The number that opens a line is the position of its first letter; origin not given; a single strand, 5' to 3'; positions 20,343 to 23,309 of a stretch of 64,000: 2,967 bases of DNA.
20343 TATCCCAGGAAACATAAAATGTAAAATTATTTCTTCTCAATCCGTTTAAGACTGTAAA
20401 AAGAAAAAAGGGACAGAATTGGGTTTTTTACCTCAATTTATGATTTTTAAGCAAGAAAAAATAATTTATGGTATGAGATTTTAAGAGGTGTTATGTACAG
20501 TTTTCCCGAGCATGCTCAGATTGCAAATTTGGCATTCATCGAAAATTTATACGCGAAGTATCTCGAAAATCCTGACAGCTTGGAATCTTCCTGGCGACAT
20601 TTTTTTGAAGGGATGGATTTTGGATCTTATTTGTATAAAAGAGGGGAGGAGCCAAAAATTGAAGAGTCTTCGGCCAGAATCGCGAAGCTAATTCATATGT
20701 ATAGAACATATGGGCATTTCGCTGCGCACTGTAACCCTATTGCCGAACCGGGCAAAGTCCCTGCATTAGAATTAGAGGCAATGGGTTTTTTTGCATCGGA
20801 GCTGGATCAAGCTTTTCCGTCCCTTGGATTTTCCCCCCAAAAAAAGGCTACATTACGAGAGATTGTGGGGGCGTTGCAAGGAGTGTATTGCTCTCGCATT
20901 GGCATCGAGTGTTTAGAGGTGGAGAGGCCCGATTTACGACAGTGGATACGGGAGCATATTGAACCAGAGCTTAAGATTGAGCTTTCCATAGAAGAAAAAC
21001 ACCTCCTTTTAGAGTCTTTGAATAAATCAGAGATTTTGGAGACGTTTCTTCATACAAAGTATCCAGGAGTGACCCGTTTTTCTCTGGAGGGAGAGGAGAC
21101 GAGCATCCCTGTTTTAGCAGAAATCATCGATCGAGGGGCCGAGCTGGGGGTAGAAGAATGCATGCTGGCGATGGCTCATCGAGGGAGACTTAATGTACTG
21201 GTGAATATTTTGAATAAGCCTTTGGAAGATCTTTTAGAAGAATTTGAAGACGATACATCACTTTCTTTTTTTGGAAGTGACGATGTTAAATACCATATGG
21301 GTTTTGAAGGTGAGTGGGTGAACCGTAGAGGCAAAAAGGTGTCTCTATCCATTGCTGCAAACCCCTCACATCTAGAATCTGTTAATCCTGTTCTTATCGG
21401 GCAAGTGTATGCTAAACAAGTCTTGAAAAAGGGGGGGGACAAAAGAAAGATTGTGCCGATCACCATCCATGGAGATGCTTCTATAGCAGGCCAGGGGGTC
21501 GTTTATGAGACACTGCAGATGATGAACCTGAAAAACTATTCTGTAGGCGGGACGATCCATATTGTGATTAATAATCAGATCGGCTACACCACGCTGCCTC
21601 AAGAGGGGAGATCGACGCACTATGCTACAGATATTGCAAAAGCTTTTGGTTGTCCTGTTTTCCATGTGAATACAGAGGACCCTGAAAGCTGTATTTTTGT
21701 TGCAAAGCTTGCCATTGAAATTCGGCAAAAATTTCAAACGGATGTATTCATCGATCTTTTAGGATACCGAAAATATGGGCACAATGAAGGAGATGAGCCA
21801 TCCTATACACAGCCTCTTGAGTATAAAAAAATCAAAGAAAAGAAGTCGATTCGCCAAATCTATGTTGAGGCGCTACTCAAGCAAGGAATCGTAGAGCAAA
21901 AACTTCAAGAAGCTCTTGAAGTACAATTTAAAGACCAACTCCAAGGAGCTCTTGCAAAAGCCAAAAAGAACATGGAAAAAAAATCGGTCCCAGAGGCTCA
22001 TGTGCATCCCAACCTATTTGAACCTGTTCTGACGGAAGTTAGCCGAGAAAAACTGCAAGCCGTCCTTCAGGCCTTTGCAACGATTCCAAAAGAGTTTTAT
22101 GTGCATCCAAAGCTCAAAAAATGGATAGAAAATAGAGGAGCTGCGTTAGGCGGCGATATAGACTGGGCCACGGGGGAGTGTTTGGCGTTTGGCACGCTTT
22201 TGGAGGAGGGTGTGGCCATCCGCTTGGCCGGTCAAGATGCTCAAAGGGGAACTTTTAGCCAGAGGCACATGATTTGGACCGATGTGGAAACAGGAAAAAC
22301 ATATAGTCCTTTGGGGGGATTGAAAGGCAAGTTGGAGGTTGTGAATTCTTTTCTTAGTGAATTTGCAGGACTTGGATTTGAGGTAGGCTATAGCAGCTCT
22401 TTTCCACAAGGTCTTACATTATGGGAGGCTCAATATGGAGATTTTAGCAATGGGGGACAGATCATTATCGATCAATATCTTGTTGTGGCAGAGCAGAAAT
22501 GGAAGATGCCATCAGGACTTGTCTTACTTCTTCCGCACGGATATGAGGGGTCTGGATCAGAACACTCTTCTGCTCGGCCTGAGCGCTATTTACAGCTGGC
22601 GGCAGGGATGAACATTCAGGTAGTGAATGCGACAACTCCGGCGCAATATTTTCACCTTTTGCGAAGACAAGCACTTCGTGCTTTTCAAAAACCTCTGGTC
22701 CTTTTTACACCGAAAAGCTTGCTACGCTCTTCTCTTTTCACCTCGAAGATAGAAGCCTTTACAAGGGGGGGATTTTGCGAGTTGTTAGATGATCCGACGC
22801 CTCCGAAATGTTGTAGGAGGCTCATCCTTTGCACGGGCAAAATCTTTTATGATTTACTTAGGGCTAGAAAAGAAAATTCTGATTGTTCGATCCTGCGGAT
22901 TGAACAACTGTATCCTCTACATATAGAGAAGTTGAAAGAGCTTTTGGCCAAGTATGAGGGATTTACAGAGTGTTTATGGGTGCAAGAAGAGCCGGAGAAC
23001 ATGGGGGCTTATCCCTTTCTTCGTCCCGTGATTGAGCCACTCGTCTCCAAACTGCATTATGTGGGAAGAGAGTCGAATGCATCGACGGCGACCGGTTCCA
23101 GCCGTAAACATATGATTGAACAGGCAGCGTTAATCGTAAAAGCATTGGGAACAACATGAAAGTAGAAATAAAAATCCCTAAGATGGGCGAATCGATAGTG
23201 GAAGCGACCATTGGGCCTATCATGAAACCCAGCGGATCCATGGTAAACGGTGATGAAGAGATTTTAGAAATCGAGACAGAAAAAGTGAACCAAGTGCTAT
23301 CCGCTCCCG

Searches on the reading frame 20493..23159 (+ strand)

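Call 80: search_protein_families(library=pfam, proteins=[window:20493-23159:+], max_evalue=0.00001)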
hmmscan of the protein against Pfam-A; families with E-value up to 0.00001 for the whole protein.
window:20493-23159:+ (888 aa): 4 families
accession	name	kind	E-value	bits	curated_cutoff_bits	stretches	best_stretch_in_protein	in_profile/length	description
PF00676.26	E1_dh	-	6.4e-46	157.1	22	1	224-496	48-297/300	Dehydrogenase E1 component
PF02779.29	Transket_pyr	-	2.6e-38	131.8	27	1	556-745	3-173/174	Transketolase, pyrimidine binding domain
PF16870.10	OxoGdeHyase_C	-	3.8e-38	131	27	1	751-885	2-151/151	2-oxoglutarate dehydrogenase C-terminal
PF16078.10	2-oxogl_dehyd_N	-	4.6e-12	45.7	27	1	10-44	6-40/41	2-oxoglutarate dehydrogenase N-terminus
